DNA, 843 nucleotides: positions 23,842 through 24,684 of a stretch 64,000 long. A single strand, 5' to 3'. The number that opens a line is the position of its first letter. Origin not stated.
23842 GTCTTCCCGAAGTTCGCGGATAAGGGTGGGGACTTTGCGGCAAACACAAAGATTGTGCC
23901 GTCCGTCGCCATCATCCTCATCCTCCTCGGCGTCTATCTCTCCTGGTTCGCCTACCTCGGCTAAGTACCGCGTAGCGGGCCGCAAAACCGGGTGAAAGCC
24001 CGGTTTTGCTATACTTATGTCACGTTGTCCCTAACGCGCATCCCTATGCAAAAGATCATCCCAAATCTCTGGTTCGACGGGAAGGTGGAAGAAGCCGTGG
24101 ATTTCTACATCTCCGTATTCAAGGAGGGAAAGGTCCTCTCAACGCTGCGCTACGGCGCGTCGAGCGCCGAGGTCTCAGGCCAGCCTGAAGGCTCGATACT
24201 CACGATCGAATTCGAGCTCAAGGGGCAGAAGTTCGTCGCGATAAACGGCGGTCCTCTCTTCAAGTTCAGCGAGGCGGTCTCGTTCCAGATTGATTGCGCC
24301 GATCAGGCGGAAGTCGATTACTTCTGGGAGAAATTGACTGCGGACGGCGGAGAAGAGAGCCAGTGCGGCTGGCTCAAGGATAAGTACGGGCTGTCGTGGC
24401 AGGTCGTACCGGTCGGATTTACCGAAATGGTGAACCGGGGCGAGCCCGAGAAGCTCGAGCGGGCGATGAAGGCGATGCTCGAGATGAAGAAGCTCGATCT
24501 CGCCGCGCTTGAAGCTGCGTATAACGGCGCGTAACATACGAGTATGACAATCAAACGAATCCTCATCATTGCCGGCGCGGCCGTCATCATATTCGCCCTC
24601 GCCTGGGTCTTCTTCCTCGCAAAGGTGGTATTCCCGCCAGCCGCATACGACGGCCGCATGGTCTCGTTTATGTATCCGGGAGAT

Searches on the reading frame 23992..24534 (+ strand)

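Call 21: search_protein_families(library=pfam, proteins=[window:23992-24534:+], max_evalue=0.001)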
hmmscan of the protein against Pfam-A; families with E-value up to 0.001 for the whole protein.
window:23992-24534:+ (180 aa): 1 family
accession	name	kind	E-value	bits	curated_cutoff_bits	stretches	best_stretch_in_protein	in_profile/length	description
PF06983.19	3-dmu-9_3-mt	-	9.6e-46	155.5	24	1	20-139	1-116/116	3-demethylubiquinone-9 3-methyltransferase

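Call 25: search_protein_families(library=ncbifam, proteins=[window:23992-24534:+], max_evalue=0.001)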
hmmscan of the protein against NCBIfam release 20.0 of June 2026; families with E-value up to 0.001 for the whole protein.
window:23992-24534:+ (180 aa): 0 families
